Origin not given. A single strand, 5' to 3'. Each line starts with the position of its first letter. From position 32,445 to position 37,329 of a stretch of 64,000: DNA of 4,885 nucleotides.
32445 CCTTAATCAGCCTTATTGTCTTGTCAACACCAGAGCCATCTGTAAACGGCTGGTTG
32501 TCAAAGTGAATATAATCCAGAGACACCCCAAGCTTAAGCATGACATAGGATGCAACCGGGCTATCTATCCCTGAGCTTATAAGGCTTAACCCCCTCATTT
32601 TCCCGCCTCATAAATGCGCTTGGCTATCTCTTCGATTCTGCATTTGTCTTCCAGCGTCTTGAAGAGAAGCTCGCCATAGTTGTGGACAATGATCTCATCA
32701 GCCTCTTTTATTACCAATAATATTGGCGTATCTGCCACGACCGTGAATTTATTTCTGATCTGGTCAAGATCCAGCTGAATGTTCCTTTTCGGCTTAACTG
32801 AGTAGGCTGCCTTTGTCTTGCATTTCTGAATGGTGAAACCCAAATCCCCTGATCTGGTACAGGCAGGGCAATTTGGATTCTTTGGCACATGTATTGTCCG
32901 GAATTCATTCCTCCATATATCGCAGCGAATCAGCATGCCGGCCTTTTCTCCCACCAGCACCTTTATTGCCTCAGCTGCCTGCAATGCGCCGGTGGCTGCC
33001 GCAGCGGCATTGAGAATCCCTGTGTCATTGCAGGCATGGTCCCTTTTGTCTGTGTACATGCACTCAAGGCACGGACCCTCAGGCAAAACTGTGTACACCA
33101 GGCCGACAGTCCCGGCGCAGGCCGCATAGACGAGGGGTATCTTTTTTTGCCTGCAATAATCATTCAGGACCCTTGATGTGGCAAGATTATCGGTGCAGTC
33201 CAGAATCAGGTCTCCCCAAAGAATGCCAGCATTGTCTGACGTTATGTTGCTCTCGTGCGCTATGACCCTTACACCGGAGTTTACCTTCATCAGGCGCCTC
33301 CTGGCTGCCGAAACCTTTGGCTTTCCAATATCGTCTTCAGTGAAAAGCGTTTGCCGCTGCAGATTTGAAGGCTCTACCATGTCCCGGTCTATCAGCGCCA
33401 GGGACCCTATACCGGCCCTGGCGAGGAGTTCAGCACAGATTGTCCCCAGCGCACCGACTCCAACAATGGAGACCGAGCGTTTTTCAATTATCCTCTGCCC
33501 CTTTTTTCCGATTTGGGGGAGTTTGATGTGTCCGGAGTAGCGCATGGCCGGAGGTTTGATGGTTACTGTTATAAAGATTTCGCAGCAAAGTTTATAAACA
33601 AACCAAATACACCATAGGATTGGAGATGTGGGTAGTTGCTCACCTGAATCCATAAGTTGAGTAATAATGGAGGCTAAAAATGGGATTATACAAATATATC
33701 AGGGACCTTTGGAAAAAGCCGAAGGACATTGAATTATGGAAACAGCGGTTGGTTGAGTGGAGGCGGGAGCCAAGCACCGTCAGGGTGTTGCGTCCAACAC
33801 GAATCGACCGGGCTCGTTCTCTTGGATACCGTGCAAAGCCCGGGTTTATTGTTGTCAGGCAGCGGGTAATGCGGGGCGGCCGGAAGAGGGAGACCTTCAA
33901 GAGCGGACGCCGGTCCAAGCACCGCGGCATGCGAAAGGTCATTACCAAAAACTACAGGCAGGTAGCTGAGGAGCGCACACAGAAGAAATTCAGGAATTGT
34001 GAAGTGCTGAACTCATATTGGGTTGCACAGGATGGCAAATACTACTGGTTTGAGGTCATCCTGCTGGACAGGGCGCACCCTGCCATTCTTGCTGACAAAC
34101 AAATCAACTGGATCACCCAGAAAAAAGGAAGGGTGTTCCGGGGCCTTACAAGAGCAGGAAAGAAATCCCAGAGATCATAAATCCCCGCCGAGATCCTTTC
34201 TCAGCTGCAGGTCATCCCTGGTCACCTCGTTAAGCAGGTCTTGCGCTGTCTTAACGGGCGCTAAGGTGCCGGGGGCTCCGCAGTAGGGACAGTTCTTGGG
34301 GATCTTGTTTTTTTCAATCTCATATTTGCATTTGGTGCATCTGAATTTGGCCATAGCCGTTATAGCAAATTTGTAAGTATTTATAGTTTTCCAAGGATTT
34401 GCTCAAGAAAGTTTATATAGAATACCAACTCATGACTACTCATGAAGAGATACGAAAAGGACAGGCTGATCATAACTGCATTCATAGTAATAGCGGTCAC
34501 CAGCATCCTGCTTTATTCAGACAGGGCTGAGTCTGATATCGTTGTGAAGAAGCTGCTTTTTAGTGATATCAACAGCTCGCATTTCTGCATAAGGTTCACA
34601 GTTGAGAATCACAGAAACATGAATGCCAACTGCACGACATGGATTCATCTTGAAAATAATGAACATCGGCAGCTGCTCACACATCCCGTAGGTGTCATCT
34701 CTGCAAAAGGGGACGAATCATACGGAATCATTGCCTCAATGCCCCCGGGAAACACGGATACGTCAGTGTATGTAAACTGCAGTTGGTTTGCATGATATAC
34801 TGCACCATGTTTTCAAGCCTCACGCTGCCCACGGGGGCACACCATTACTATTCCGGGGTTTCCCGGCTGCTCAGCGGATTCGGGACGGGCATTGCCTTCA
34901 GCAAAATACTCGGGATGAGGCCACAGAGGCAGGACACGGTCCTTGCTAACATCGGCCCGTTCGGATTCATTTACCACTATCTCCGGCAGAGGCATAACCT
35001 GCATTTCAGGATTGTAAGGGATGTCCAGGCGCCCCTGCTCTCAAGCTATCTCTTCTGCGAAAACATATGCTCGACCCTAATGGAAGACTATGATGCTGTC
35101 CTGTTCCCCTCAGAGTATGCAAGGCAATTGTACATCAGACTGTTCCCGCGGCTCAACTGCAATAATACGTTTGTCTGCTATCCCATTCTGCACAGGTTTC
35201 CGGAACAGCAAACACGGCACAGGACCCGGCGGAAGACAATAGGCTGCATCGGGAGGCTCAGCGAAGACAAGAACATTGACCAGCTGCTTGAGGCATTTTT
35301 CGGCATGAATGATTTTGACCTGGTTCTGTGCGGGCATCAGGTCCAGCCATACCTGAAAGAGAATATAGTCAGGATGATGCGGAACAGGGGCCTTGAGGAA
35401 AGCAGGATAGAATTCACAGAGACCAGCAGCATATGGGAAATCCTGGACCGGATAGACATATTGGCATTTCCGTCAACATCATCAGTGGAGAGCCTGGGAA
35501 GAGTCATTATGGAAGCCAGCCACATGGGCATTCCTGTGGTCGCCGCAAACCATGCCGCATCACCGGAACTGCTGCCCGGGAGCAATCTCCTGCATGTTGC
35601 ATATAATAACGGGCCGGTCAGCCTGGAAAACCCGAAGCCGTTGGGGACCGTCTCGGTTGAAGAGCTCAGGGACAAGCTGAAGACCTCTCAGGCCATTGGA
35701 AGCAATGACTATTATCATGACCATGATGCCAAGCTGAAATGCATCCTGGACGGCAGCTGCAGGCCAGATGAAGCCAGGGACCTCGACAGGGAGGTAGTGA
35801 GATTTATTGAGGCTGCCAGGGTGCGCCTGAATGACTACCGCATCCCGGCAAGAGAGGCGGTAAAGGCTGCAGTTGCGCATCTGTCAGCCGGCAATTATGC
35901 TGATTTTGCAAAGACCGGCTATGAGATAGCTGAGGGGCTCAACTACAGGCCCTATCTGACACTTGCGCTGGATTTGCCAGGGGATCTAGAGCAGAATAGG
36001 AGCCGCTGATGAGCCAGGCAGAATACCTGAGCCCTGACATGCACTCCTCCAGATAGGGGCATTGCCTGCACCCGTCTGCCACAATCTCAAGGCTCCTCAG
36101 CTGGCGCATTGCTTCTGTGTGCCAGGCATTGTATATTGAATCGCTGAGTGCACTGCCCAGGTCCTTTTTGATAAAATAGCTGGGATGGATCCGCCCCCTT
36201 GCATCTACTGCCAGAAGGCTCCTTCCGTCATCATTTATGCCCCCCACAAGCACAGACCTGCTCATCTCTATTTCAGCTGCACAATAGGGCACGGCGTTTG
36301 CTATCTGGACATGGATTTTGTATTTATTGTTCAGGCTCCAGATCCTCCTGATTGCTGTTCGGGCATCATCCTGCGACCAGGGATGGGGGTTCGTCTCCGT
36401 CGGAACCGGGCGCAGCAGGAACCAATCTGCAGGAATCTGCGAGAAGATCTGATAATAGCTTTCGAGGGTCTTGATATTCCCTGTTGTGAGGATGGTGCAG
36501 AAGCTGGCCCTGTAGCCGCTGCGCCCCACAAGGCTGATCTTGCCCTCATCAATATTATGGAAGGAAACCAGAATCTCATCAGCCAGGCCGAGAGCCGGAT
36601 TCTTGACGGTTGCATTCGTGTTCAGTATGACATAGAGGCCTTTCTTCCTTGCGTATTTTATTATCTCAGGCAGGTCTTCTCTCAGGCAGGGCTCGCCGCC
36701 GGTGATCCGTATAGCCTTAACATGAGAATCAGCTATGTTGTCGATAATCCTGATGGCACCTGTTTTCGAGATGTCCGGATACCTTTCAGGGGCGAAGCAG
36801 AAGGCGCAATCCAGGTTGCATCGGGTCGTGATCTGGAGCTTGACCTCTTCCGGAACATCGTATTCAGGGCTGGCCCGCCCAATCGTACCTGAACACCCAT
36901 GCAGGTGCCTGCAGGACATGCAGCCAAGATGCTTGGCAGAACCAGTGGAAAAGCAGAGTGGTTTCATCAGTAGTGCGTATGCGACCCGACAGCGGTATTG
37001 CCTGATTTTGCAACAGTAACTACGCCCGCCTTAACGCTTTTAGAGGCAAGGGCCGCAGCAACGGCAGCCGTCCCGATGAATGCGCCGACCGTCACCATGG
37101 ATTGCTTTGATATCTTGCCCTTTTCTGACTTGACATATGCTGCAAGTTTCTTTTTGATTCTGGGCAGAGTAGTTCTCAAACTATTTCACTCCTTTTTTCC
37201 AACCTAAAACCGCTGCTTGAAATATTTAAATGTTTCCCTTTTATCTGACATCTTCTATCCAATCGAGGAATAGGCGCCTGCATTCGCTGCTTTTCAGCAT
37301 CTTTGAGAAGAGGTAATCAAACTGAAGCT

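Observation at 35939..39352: Paired radical-SAM peptide-maturation operon with a translationally coupled 70-aa peptide and two paralogous small proteins (divergent Hxs-like system)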

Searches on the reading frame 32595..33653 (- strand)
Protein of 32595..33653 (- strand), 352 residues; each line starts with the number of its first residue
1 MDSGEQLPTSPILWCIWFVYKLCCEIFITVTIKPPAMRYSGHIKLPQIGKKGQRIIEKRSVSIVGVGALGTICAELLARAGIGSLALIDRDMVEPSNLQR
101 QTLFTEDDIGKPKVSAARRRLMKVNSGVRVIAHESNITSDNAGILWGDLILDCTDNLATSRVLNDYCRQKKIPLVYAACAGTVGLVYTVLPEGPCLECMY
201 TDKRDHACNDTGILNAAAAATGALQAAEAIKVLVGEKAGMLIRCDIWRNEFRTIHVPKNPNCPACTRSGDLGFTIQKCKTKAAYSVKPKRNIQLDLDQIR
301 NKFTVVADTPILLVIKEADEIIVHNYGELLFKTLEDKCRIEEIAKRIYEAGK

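Call 77: search_protein_families(library=pfam, proteins=[window:32595-33653:-], max_evalue=0.001)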
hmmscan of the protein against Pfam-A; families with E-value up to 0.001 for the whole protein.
window:32595-33653:- (352 aa): 1 family
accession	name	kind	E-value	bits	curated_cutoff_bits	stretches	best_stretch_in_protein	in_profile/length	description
PF00899.27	ThiF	-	6.7e-64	215.7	28.1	1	39-264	1-238/238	ThiF family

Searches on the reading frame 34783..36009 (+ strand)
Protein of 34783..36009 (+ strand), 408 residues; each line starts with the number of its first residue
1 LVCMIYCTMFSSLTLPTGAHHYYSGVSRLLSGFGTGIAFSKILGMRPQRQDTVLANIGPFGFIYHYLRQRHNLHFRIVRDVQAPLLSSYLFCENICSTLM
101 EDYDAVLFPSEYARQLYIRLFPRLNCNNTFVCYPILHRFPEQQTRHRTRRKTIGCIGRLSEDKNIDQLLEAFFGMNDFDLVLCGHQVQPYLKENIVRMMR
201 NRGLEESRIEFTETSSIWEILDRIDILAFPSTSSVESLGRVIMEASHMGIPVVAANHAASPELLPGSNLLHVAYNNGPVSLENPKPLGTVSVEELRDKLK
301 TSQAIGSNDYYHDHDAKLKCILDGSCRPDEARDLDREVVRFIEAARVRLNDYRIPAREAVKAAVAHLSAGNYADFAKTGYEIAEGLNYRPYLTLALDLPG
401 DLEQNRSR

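Call 3: search_protein_families(library=ncbifam, proteins=[window:34783-36009:+], max_evalue=0.1)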
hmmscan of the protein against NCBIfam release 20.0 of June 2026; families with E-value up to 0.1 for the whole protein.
window:34783-36009:+ (408 aa): 16 families
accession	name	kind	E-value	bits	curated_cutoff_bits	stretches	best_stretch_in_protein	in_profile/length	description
NF053787.1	GlcN_PG_synth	equivalog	2.2e-08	33.3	480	1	155-267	202-303/361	N-acetylglucosaminyl phosphatidylglycerol synthase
TIGR03088.1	stp2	hypoth_equivalog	4.2e-07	29.3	409.05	1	148-264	192-311/374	TIGR03088 family PEP-CTERM/XrtA system glycosyltransferase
NF038011.1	PelF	equivalog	1.3e-05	24.5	100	1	142-302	298-462/489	GT4 family glycosyltransferase PelF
NF041876.1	EPS_EpsE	equivalog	2.1e-05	23.9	400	1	137-264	201-334/389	exopolysaccharide biosynthesis GT4 family glycosyltransferase EpsE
NF047684.1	TeichurnBiosyTuaC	equivalog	2.2e-05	23.6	550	1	148-268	217-332/391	teichuronic acid biosynthesis protein TuaC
NF041010.1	glycosy_Agl16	equivalog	3e-05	23.1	575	1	147-308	176-327/352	glycosylation protein Agl16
TIGR03999.1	thiol_BshA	equivalog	4.8e-05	22.4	273.7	1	163-264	212-311/375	N-acetyl-alpha-D-glucosaminyl L-malate synthase BshA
TIGR02149.1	glgA_Coryne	subfamily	0.00026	20.2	302.4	1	148-263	202-321/391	glycogen synthase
NF007396.0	PRK09922.1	equivalog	0.00071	18.5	385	1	150-279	182-313/361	lipopolysaccharide 1,6-galactosyltransferase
TIGR04005.1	wcaL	equivalog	0.0037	16.2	537.6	1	211-267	286-346/406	colanic acid biosynthesis glycosyltransferase WcaL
TIGR03449.1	mycothiol_MshA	equivalog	0.0042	16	462.5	1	157-256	227-334/406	D-inositol-3-phosphate glycosyltransferase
NF046085.1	XrtY_assoc_Gly1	equivalog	0.0058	15.5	400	1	147-258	206-317/387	XrtY-associated glycosyltransferase XYAG1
NF050063.1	ProtGlycPglJ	equivalog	0.0082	15.4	500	1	149-260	193-300/363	N-acetylgalactosamine-N,N'-diacetylbacillosaminyl-diphospho-undecaprenol 4-alpha-N-acetylgalactosaminyltransferase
NF038298.1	EPS_HpsO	equivalog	0.054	12.2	575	0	146-264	197-327/388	hormogonium polysaccharide biosynthesis glycosyltransferase HpsO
TIGR04047.1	MSMEG_0565_glyc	hypoth_equivalog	0.078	12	259.85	0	219-263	272-314/373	MSMEG_0565 family glycosyltransferase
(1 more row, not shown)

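Call 4: search_protein_families(library=pfam, proteins=[window:34783-36009:+], max_evalue=0.1)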
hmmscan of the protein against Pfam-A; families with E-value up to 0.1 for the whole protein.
window:34783-36009:+ (408 aa): 2 families
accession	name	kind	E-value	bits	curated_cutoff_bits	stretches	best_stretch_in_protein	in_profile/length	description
PF00534.26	Glycos_transf_1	-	2.9e-17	63.2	26.4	1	142-263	7-130/172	Glycosyl transferases group 1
PF13692.12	Glyco_trans_1_4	-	3.2e-16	60.3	27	1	150-276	1-128/142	Glycosyl transferases group 1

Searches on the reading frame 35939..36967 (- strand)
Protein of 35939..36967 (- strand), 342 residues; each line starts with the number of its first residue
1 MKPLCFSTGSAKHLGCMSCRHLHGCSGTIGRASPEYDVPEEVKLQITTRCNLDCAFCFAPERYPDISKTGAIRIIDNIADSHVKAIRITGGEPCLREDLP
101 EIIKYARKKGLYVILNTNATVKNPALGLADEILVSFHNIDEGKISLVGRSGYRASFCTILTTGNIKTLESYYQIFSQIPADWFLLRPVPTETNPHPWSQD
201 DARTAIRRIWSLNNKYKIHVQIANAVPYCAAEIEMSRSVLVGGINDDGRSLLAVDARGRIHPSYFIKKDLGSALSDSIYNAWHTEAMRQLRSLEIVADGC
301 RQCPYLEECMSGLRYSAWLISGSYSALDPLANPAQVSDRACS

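Call 3: search_protein_families(library=ncbifam, proteins=[window:35939-36967:-], max_evalue=0.1)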
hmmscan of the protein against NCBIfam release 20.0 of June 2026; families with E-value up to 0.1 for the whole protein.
window:35939-36967:- (342 aa): 78 families (the best 25 are shown)
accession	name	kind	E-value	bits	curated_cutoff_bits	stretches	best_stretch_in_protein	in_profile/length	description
TIGR04051.1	rSAM_NirJ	equivalog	3.8e-20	72.2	515.45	2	45-121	7-87/354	heme d1 biosynthesis radical SAM protein NirJ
TIGR04347.1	pseudo_SAM_Halo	equivalog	1.5e-19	70.6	525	2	44-121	42-123/390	TIGR04347 family pseudo-SAM/SPASM protein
TIGR04054.1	rSAM_NirJ1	equivalog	2.7e-18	65.8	650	2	42-123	38-123/387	putative heme d1 biosynthesis radical SAM protein NirJ1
TIGR04545.1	rSAM_ahbD_hemeb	equivalog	5.4e-18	65.5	500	2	45-124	5-88/339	heme b synthase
TIGR04546.1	rSAM_ahbC_deAc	equivalog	1.4e-17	63.6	650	1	42-123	41-126/390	12,18-didecarboxysiroheme deacetylase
TIGR04055.1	rSAM_NirJ2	equivalog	3.2e-17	63.1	500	2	45-123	5-86/326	putative heme d1 biosynthesis radical SAM protein NirJ2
TIGR02668.1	moaA_archaeal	equivalog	3.1e-15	55.9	325.25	1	41-140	11-120/303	GTP 3',8-cyclase MoaA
TIGR02109.1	PQQ_syn_pqqE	equivalog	3.5e-15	55.8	381.35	2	38-121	5-92/358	pyrroloquinoline quinone biosynthesis protein PqqE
NF045646.2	rSAM_Se_TrsS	equivalog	4.7e-15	55.1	490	1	43-119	89-170/441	radical SAM (seleno)protein TrsS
TIGR04053.2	TIGR04053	equivalog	1.7e-14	53.9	395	2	45-120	13-94/366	TIGR04053 family radical SAM/SPASM domain-containing protein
TIGR03962.1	mycofact_rSAM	equivalog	5.8e-14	52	265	2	42-123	14-98/339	mycofactocin radical SAM maturase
TIGR04303.1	GeoRSP_rSAM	equivalog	1.8e-13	50.8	400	2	39-120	4-86/325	GeoRSP system radical SAM/SPASM protein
TIGR02666.1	moaA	equivalog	1.9e-13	50.1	284.05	1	41-121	11-102/336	GTP 3',8-cyclase MoaA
NF045574.1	sacti_mat_StsB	exception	2e-13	50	625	1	41-121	97-180/466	StsB family radical SAM/SPASM domain sactipeptide maturase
NF045702.1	rSAM_GDGT_ether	equivalog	2.5e-13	49.5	450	1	43-120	89-174/486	tetraether lipid synthase Tes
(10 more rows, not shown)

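Call 4: search_protein_families(library=pfam, proteins=[window:35939-36967:-], max_evalue=0.1)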
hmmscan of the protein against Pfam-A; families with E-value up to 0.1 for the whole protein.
window:35939-36967:- (342 aa): 4 families
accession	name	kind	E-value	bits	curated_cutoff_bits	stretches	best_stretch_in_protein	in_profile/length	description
PF04055.27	Radical_SAM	-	5.4e-12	46.6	29.5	1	45-123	2-90/166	Radical SAM superfamily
PF13186.11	SPASM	-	0.00043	20.9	21.5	1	249-304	5-67/67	Iron-sulfur cluster-binding domain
PF13353.11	Fer4_12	-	0.00049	20.8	22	1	48-111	13-82/137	4Fe-4S single cluster domain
PF22317.1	PolB_N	-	0.087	13.3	27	0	99-119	29-49/54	DNA polymerase II small subunit, N-terminal domain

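Call 26: find_homologous_proteins(query=window:35939-36967:-, max_evalue=0.00001)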
Query window:35939-36967:- (342 aa): 6 proteins with E <= 0.00001 among 2030 candidates.
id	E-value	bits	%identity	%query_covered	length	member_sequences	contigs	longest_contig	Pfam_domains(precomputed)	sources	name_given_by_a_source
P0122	1.6e-234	795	100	100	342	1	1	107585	PF04055.28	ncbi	ncbi:MAG: radical SAM protein [archaeon]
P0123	8.0e-20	89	29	87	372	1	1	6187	PF04055.28,PF13353.12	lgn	-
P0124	3.0e-19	87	28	88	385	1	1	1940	PF04055.28,PF13353.12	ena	-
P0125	5.9e-18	83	29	88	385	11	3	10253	PF04055.28,PF13353.12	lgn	-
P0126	1.7e-11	62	32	43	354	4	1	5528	PF13186.12,PF04055.28,PF13353.12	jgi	-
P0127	7.3e-7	47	47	19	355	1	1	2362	PF04055.28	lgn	-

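Call 27: find_encoding_contigs(protein=P0123, flank=6000, max_places=2)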
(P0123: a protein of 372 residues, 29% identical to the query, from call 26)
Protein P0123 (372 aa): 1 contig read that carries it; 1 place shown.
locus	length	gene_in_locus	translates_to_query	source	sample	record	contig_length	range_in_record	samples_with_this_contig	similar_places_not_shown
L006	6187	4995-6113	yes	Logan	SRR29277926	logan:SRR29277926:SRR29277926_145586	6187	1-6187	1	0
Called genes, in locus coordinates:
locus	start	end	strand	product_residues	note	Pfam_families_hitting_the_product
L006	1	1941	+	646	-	?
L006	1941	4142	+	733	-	PF17854:FtsK_alpha, PF01580:FtsK_SpoIIIE, PF01935:DUF87 (weak)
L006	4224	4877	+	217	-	-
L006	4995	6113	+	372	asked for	PF04055:Radical_SAM, PF13353:Fer4_12 (weak)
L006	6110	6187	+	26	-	?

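Call 28: find_encoding_contigs(protein=P0125, flank=6000, max_places=3)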
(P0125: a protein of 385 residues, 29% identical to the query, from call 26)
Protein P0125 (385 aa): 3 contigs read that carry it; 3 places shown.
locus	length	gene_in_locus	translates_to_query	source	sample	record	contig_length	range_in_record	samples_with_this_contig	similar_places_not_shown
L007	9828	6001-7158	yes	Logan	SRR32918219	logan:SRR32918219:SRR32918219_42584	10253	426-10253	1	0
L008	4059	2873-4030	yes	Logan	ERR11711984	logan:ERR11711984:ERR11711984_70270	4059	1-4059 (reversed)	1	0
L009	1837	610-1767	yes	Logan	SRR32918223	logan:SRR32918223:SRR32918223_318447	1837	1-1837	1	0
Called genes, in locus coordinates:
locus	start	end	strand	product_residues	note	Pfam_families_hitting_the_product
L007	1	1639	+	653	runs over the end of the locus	PF07719:TPR_2 (faint), PF25062:ARM_TT21_N (faint), PF00515:TPR_1 (faint), PF13414:TPR_11 (faint), PF13424:TPR_12 (faint), PF13428:TPR_14 (faint), PF13432:TPR_16 (faint), PF14559:TPR_19 (weak), +5 more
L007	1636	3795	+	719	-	-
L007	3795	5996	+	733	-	PF17854:FtsK_alpha, PF01580:FtsK_SpoIIIE, PF01935:DUF87 (weak)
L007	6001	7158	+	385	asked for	PF04055:Radical_SAM, PF13353:Fer4_12 (weak)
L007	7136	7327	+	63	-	-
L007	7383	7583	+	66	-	-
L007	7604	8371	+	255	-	-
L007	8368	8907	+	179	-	-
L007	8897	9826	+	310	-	?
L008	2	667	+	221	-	?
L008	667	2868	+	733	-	PF17854:FtsK_alpha, PF01580:FtsK_SpoIIIE, PF01935:DUF87 (weak)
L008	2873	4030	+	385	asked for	PF04055:Radical_SAM, PF13353:Fer4_12 (weak)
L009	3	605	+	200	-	?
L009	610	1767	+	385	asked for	PF04055:Radical_SAM, PF13353:Fer4_12 (weak)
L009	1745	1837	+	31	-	?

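Call 45: search_protein_families(library=padloc, proteins=[window:35939-36967:-], max_evalue=0.01)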
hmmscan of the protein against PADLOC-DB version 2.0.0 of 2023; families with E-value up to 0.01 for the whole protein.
window:35939-36967:- (342 aa): 3 families
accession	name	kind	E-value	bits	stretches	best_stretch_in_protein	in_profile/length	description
PDLC02903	pVip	-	5.4e-15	53.6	1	42-124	2-83/257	Viperins not associated with kinases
PDLC02904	pVip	-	2.4e-12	44.9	1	45-149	8-120/262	Viperins associated with kinases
PDLC02905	pVip-kinase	-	1.9e-08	32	1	42-121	184-271/474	Viperin-kinase fusion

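Call 56: find_related_loci(query=A2, collection=metagenome_contigs, flank=5000)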
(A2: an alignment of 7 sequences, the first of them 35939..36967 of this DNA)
Query A2 (342 aa) in metagenome_contigs; peptide patterns used: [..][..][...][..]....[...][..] (x = any residue, [..] = any of these).
600 stretches matched a pattern (row limit reached: there are more); 495 encode a relative of the query (tblastn E <= 1e-3); the best 80 are kept; 80 distinct loci.
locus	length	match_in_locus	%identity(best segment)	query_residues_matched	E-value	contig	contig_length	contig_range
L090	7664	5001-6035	26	30-330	5e-20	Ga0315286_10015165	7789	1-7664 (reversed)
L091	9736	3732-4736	25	42-332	3e-18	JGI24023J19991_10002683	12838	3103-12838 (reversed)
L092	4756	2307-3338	22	31-330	2e-15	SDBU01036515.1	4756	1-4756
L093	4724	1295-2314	24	45-340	1e-14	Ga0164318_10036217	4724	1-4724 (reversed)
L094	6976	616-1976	25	42-329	2e-14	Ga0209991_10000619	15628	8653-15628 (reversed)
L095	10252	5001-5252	40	45-124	2e-14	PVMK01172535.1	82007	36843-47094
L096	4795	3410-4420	23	38-330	1e-13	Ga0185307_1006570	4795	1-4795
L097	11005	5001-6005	22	45-329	4e-13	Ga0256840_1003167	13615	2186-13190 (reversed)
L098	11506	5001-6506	24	30-303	4e-13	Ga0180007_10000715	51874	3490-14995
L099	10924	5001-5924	21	45-307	5e-13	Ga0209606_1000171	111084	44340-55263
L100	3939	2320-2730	33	39-172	5e-13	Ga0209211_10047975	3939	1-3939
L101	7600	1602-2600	21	42-330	7e-13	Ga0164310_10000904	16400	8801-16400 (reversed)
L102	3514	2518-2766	41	45-123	2e-12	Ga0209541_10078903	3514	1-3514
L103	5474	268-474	43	42-104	3e-12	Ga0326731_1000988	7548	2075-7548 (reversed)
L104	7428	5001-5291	35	34-126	3e-12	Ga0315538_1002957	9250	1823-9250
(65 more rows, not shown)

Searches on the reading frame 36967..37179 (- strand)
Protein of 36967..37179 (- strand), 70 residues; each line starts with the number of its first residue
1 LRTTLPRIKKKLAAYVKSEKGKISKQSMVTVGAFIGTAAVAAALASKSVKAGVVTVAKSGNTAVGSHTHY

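Call 3: search_protein_families(library=ncbifam, proteins=[window:36967-37179:-], max_evalue=0.1)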
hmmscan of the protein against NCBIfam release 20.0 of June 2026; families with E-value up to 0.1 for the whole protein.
window:36967-37179:- (70 aa): 1 family
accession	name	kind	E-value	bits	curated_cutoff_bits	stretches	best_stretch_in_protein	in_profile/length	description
NF038309.1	HisXaaSer_A3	equivalog_domain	2.4e-05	24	65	1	5-52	2-46/81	His-Xaa-Ser repeat protein HxsA3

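Call 4: search_protein_families(library=pfam, proteins=[window:36967-37179:-], max_evalue=0.1)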
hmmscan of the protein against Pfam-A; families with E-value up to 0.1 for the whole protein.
window:36967-37179:- (70 aa): 1 family
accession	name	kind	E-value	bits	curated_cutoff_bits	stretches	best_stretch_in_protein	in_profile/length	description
PF07848.18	PaaX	-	0.095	13.4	24.8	0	13-63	11-62/70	PaaX-like protein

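Call 12: find_homologous_proteins(query=window:36967-37179:-, max_evalue=1)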
Query window:36967-37179:- (70 aa): 1 proteins with E <= 1 among 7 candidates.
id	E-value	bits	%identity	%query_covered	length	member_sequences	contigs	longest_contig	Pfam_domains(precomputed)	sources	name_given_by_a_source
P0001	1.5e-33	130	100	100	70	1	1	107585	-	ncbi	ncbi:MAG: hypothetical protein ABH879_03735 [archaeon]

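Call 45: search_protein_families(library=padloc, proteins=[window:36967-37179:-], max_evalue=0.01)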
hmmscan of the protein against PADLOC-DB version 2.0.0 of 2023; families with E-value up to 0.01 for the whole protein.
window:36967-37179:- (70 aa): 0 families

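Call 53: search_protein_representatives(protein=window:36967-37179:-)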
Query: 70 residues. Proteins with E-value up to 0.001 (for the whole library): 99; up to 1e-10: 4; up to 1e-30: 0. The best 99 are listed.
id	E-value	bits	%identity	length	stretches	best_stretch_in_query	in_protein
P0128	4.2e-14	68.0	56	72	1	4-70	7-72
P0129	8.6e-12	60.8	55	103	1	3-69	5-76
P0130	3.0e-11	59.1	51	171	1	1-69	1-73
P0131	6.3e-11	58.1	56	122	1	1-55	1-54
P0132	1.1e-10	57.3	53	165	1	1-55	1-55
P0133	1.5e-10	56.9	55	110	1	4-58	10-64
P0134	2.0e-10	56.5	48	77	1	5-70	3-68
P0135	4.2e-10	55.5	54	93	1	5-64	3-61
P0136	6.5e-10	54.9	48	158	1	4-63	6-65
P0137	1.0e-09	54.3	48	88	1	4-69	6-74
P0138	1.3e-09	53.9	47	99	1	5-70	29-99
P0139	1.5e-09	53.7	59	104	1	4-52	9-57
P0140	3.0e-09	52.8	54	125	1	5-58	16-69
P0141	5.6e-09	52.0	45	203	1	4-70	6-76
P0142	5.7e-09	51.9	54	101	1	4-62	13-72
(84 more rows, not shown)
